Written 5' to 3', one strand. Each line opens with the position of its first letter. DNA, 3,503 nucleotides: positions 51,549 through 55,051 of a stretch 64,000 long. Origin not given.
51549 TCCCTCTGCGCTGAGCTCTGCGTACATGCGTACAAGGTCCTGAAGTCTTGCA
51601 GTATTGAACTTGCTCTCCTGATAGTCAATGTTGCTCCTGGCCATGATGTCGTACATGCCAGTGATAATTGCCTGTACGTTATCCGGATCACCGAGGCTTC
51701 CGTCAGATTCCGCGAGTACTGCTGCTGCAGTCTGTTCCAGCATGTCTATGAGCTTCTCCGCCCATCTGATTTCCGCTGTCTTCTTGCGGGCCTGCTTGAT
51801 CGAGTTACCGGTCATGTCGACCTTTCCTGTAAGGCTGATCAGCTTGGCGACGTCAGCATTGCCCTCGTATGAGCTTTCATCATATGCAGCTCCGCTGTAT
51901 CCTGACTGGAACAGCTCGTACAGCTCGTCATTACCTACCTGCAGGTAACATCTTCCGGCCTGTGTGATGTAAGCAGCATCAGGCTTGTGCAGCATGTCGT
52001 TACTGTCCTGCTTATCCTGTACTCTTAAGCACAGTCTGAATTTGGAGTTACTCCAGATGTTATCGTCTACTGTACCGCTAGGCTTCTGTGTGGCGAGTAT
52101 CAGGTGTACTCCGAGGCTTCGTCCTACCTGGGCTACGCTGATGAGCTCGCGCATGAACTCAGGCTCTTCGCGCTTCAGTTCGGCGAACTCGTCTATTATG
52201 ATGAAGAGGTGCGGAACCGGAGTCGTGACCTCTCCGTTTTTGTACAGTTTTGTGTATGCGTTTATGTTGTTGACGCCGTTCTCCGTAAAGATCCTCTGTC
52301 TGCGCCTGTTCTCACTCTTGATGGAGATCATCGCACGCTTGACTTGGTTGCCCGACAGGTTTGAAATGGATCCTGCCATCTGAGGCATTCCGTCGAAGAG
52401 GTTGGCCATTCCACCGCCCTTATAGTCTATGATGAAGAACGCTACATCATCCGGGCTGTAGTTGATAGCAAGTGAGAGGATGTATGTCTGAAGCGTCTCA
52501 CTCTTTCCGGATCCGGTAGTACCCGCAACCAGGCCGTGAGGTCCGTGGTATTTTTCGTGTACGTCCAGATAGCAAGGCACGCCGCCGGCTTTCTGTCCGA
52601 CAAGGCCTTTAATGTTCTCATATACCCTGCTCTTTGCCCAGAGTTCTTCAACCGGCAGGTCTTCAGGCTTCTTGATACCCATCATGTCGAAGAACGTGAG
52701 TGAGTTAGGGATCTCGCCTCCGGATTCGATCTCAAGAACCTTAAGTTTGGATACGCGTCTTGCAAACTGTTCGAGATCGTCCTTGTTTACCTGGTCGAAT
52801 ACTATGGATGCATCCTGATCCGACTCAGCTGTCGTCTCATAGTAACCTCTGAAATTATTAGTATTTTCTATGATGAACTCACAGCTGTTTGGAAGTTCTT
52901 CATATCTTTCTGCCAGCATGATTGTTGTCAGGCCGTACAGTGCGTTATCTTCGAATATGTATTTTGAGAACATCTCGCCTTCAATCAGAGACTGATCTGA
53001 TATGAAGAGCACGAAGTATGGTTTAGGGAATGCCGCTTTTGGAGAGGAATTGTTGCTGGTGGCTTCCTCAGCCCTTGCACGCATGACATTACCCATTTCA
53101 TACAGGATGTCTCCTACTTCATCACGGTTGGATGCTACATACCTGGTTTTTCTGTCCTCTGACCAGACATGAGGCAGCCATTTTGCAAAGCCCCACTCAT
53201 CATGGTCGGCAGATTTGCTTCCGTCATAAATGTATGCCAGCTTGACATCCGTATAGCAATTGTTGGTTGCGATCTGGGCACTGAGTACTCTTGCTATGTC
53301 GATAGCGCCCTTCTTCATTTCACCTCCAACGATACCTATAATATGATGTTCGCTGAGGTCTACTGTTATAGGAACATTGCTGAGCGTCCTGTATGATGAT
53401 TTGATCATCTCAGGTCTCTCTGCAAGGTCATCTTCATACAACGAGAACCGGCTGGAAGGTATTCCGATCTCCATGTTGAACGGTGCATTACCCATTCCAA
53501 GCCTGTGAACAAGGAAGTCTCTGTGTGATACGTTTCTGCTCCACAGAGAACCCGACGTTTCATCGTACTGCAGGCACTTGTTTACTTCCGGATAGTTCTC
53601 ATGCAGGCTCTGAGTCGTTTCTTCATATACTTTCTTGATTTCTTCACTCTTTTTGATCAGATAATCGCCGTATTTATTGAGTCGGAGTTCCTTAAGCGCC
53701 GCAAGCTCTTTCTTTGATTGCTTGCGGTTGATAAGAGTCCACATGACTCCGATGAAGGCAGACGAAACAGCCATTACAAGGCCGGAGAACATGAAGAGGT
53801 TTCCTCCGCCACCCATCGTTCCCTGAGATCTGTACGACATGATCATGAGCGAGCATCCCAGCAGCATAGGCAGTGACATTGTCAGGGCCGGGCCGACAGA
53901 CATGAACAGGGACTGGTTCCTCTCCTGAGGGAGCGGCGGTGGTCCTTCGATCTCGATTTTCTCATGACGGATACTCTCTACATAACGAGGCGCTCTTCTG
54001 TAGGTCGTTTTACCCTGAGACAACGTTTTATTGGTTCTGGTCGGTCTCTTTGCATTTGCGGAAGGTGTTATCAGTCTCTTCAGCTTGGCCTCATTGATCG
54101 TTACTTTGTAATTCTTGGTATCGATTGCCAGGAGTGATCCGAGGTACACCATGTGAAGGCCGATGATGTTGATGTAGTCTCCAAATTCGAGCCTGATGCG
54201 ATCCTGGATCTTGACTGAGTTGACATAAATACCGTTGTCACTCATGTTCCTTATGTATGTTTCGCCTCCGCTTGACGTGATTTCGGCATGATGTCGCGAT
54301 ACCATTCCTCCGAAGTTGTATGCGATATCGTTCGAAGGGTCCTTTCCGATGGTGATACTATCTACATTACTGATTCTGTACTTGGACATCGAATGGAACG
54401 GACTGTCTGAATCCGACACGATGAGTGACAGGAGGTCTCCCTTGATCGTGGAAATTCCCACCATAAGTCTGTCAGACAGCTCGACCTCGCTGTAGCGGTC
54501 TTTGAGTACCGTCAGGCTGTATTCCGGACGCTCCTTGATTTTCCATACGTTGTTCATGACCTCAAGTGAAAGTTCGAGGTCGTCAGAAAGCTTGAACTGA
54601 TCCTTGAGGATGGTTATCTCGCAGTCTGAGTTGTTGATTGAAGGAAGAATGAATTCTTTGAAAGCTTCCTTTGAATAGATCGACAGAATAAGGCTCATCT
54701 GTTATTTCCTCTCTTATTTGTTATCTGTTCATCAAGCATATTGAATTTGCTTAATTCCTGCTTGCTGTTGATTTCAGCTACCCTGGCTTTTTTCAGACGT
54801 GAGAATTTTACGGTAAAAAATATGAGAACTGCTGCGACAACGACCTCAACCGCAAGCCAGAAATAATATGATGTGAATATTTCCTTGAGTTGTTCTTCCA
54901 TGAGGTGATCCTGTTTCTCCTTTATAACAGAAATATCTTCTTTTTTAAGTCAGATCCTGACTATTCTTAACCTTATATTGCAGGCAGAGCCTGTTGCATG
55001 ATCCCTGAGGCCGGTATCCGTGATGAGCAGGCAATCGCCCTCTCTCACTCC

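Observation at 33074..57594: T7SSb-like secretion locus with EssC, YukD and WXG100 but no recognisable EssA, EssB or EsaA; FHA, LytTR, kinase and pseudo-protease genes occupy the operon instead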

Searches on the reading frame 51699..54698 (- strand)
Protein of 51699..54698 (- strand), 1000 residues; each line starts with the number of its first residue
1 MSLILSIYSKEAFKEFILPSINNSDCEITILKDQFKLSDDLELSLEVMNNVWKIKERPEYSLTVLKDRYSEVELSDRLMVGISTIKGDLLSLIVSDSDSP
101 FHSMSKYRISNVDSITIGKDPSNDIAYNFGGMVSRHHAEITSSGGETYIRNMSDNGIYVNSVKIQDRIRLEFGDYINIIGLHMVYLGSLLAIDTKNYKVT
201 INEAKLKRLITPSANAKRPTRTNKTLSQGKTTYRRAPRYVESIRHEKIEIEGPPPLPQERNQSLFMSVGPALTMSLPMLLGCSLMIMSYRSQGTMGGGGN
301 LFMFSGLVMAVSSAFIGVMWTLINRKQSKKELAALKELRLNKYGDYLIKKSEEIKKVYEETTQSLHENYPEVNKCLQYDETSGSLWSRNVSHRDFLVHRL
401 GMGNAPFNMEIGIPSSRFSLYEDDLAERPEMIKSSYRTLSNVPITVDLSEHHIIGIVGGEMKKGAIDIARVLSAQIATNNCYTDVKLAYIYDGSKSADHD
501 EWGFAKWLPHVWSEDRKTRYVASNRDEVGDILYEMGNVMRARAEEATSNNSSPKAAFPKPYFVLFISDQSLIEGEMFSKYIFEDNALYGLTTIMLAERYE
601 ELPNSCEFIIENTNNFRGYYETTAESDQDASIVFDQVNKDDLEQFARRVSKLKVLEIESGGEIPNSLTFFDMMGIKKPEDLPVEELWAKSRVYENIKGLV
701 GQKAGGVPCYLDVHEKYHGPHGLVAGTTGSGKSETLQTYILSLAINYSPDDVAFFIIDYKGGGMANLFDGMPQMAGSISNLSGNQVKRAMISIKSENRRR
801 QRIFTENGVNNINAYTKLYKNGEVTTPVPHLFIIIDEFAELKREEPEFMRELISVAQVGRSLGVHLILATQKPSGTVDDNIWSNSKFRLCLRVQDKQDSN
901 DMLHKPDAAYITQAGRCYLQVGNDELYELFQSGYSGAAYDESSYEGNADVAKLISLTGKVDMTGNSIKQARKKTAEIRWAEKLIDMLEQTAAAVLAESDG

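Call 59: search_protein_representatives(protein=window:51699-54698:-)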
Query: 1000 residues. Proteins with E-value up to 0.001 (for the whole library): 30086; up to 1e-10: 18187; up to 1e-30: 5432. The best 150 are listed.
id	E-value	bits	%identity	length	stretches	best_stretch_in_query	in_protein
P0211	0.0e+00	1231.6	49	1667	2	1-987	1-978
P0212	0.0e+00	1215.6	50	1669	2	1-991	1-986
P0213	0.0e+00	1201.9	49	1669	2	1-991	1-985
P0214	0.0e+00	1200.8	48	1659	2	1-989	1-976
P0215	0.0e+00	1169.9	47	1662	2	1-984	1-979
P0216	0.0e+00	1163.7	48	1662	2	1-987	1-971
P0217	0.0e+00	1149.7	47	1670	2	1-994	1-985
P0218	0.0e+00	1128.7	47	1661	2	1-992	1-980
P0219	0.0e+00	1123.6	48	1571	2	1-966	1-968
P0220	0.0e+00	1112.9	51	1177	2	1-988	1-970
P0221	0.0e+00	1105.6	46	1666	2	1-988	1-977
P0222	0.0e+00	1102.7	48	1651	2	1-985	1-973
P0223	0.0e+00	1098.1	46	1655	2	1-990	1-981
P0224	0.0e+00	1089.2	47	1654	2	1-987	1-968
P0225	0.0e+00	1088.7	48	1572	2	5-975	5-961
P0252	3.9e-272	921.9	42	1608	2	1-993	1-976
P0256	7.5e-258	874.6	40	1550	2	3-965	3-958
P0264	5.5e-249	845.3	39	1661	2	4-988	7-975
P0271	1.8e-243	827.0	39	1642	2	28-988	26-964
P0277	2.1e-239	813.6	38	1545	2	1-977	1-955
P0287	1.8e-229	780.7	37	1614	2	1-991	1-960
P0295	5.5e-223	759.2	38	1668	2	3-989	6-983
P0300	5.5e-219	746.0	40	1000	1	3-977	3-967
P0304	7.2e-214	729.0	36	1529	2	11-981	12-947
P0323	4.3e-198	676.8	36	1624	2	2-979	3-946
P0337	3.7e-193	660.5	34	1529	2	4-970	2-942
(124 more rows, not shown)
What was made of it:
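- Tried and rejected: Residues 1-1000 gave a continuum of unnamed metagenomic EssCs down to 32% identity (call 59).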

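Call 60: list_cluster_members(proteins=[P0252, P0256, P0264, P0271, P0277, P0287, P0295, P0304, P0323, P0337])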
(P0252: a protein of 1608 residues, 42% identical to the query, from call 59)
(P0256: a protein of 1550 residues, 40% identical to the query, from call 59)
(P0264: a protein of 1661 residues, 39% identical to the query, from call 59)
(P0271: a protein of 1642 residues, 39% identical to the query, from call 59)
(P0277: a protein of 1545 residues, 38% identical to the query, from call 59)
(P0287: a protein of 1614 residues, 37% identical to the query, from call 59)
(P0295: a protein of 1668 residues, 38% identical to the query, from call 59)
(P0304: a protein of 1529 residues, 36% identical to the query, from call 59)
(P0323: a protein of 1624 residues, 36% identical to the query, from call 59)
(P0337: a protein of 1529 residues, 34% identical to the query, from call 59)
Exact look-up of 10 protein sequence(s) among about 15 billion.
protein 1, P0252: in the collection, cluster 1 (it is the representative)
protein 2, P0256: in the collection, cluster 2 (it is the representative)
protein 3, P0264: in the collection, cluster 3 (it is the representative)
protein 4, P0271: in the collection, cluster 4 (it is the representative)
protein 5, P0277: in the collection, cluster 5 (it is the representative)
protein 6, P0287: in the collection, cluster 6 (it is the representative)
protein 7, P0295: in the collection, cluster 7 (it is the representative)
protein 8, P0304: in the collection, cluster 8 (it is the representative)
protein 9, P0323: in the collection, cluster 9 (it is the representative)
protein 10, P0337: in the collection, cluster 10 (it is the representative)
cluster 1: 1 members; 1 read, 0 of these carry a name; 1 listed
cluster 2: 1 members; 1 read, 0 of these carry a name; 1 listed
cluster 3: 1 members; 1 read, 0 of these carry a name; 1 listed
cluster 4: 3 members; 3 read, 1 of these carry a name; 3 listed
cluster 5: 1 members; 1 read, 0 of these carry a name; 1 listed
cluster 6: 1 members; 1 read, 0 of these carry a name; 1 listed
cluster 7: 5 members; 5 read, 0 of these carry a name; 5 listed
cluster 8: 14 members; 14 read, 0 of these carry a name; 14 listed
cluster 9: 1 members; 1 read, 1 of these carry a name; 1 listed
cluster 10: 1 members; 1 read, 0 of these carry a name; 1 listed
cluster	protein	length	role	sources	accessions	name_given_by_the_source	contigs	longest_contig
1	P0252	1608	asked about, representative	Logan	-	-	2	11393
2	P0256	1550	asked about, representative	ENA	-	-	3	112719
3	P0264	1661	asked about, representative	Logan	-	-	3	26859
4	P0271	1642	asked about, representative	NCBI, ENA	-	-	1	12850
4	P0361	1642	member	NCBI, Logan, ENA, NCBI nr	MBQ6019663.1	MAG: hypothetical protein IJL26_05715 [Clostridia bacterium] | hypothetical protein [Clostridia bacterium]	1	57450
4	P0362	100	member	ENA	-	-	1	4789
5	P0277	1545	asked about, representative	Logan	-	-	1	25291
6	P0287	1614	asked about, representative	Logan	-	-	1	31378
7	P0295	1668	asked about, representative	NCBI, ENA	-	-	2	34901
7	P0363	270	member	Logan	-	-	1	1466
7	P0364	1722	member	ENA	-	-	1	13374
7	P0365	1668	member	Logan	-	-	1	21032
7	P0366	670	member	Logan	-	-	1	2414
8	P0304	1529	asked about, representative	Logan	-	-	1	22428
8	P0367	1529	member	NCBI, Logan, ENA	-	-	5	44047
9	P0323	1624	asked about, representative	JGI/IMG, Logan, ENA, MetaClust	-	\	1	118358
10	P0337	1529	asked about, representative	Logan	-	-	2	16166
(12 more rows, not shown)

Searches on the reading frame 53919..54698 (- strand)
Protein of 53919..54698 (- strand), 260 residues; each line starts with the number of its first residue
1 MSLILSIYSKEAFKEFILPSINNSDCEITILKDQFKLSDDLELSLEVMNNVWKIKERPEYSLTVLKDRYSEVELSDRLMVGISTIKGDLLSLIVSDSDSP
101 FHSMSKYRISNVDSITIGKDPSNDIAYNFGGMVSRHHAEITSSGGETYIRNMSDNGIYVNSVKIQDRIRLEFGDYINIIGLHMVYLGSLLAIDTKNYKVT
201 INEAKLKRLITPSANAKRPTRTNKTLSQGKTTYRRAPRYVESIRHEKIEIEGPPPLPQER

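Call 84: predict_structure(alignment_id=A5)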
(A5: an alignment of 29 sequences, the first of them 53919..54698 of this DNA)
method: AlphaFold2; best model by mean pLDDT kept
length: 260 residues; sequences in the alignment: 29
mean_pLDDT: 85.0   pTM: 0.72
mean pLDDT of the five models: 85.0, 84.3, 84.3, 84.2, 83.6
residues with pLDDT >= 90: 161; 70-90: 52; 50-70: 32; < 50: 15
segments of 3 or more residues with pLDDT < 50: 215-218, 220-223, 239-243
pLDDT, mean of each block of 10 residues (from residue 1): 88 90 90 93 93 95 95 93 95 85 86 94 93 93 93 93 94 94 95 86 92 51 53 52 56 68
secondary structure, 60 per line:
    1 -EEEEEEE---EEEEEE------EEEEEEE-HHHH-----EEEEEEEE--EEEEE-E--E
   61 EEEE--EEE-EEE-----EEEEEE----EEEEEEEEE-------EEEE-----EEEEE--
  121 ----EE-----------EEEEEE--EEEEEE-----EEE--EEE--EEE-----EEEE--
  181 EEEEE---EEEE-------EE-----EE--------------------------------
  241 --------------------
elements in order: E2-8 E12-17 E24-30 H32-35 E41-48 E51-55 E60-64 E67-69 E71-73 E79-84 E89-97 E105-108 E114-118 E138-143 E146-151 E157-159 E162-164 E167-169 E175-178 E181-185 E189-192

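Call 87: fold_search(model_id=the predicted structure, library=pdb)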
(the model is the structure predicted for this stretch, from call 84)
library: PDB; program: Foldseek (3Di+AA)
matches with E <= 10: 846; with E <= 0.001: 45
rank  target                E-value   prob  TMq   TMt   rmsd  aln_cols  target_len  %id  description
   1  9qks_H                2.7e-09  1.00  0.54  0.27   6.8       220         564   19  B subtilis Type VIIb Core Unit (T7bCU) + DUF (released 2025-11-26)
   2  5fwh                  4.3e-09  1.00  0.53  0.71   4.2       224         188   13  N-terminal FHA domain from EssC a component of the bacterial Type VII secretion apparatus (released 2016-04-06)
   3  1wv3                  2.5e-07  1.00  0.46  0.60   6.2       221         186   16  Crystal structure of N-terminal domain of hypothetical protein SAV0287 from Staphylococcus aureus (released 2005-12-20)
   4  2ff4_A                8.8e-05  1.00  0.29  0.20   4.7        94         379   29  Mycobacterium tuberculosis EmbR in complex with low affinity phosphopeptide (released 2006-01-24)
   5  2fez                  1.0e-04  1.00  0.26  0.19   5.3        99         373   25  Mycobacterium tuberculosis EmbR (released 2006-01-24)
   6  2ff4_B                1.1e-04  1.00  0.27  0.19   9.8       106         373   25  Mycobacterium tuberculosis EmbR in complex with low affinity phosphopeptide (released 2006-01-24)
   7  6c4u_A                1.4e-04  1.00  0.24  0.47  15.8       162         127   15  Engineered FHA with Myc-pTBD peptide (released 2018-05-30)
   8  4qcj                  1.5e-04  1.00  0.23  0.57   9.2       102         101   22  Crystal Structure of OdhI from Corynebacterium glutamicum (released 2014-07-02)
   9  3gqs_A                1.7e-04  1.00  0.23  0.56  13.5       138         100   20  Crystal structure of the FHA domain of CT664 protein from Chlamydia trachomatis (released 2009-04-07)
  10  6i2q_B                1.8e-04  1.00  0.24  0.61  12.5       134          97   22  Crystal structure of the wild-type SucA domain of Mycobacterium smegmatis KGD (alpha-ketoglutarate decarboxylase), in  (released 2019-05-22)
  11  6i2r_B                1.9e-04  1.00  0.24  0.63   7.7       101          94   23  Crystal structure of the SucA domain of Mycobacterium smegmatis KGD (alpha-ketoglutarate decarboxylase), mutant R802A, (released 2019-05-22)
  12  5a8i                  1.9e-04  1.00  0.25  0.52   6.4       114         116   21  Crystal structure of the FHA domain of ArnA from Sulfolobus acidocaldarius (released 2016-06-22)
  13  7rj3_A                2.0e-04  1.00  0.23  0.55  13.8       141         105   18  Crystal Structure of the Forkhead Associated (FHA) Domain of the Glycogen Accumulation Regulator (GarA) from Mycobacte (released 2021-07-28)
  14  7rj3_B                2.1e-04  1.00  0.24  0.56  10.8       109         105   21  Crystal Structure of the Forkhead Associated (FHA) Domain of the Glycogen Accumulation Regulator (GarA) from Mycobacte (released 2021-07-28)
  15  8p5x_G                2.1e-04  1.00  0.24  0.57  10.5       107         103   22  Single particle cryo-EM structure of the complex between Corynebacterium glutamicum homohexameric 2-oxoglutarate dehyd (released 2023-08-16)
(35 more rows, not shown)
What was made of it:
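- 49659..54698 (-): EssC-type ATPase (TsxC), 1679 aa: tandem N-terminal FHA domains, two TM helices, three P-loop domains. The AlphaFold2 model of residues 1-260 has pLDDT 85 and its top fold hits are YukB and EssC FHA structures (calls 84, 87).
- On T7SSb: Its top Foldseek hits are 9qks_H (YukB), 5fwh and 1wv3 (calls 84, 87).
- EssC N-terminal fold: tandem FHA, with YukB and EssC FHA structures as the top hits (calls 84, 87). Its tandem FHA fold matches YukB and EssC (call 87).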

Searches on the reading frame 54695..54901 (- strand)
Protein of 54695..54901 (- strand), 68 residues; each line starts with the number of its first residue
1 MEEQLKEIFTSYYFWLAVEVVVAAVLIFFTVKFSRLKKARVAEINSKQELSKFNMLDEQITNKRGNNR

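Call 3: search_protein_families(library=pfam, proteins=[window:54695-54901:-], max_evalue=0.01)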
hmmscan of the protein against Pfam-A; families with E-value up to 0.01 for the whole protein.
window:54695-54901:- (68 aa): 0 families

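Call 5: search_protein_families(library=ncbifam, proteins=[window:54695-54901:-], max_evalue=0.1)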
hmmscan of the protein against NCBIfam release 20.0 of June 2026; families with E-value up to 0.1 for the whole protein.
window:54695-54901:- (68 aa): 1 family
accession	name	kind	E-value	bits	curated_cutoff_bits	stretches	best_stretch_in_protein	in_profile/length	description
NF033218.1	anchor_AmaP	equivalog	0.015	15.1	55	1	4-43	41-77/166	alkaline shock response membrane anchor protein AmaP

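Call 68: search_protein_families(library=pfam, alignment_id=A4, max_evalue=0.01)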
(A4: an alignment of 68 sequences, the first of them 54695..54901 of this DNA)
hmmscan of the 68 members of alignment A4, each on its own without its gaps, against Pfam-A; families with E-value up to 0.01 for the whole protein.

A. member 1, window:54695-54901:- (68 aa): 0 families

B. families by the number of members that match (of 68 scanned): 54 families (the first 25 are shown)
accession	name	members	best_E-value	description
PF00498.31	FHA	33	6e-16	FHA domain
PF16697.10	Yop-YscD_cpl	23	2e-08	Inner membrane component of T3SS, cytoplasmic domain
PF01095.25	Pectinesterase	4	3.3e-05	Pectinesterase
PF13240.11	Zn_Ribbon_1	3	1e-08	zinc-ribbon domain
PF12773.13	DZR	3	0.00012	Double zinc ribbon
PF13248.11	Zn_ribbon_3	2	0.00055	zinc-ribbon domain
PF15102.11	TMEM154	2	0.00069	TMEM154 protein family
PF01556.23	DnaJ_C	2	0.0021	DnaJ C terminal domain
PF14584.11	DUF4446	2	0.0032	Protein of unknown function (DUF4446)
PF00069.31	Pkinase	1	9.3e-36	Protein kinase domain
PF01554.23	MatE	1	5.6e-28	MatE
PF13620.12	CarboxypepD_reg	1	7.4e-18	Carboxypeptidase regulatory-like domain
PF07714.23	PK_Tyr_Ser-Thr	1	1.1e-16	Protein tyrosine and serine/threonine kinase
PF01636.29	APH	1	3.1e-11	Phosphotransferase enzyme family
PF07719.23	TPR_2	1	5.7e-11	Tetratricopeptide repeat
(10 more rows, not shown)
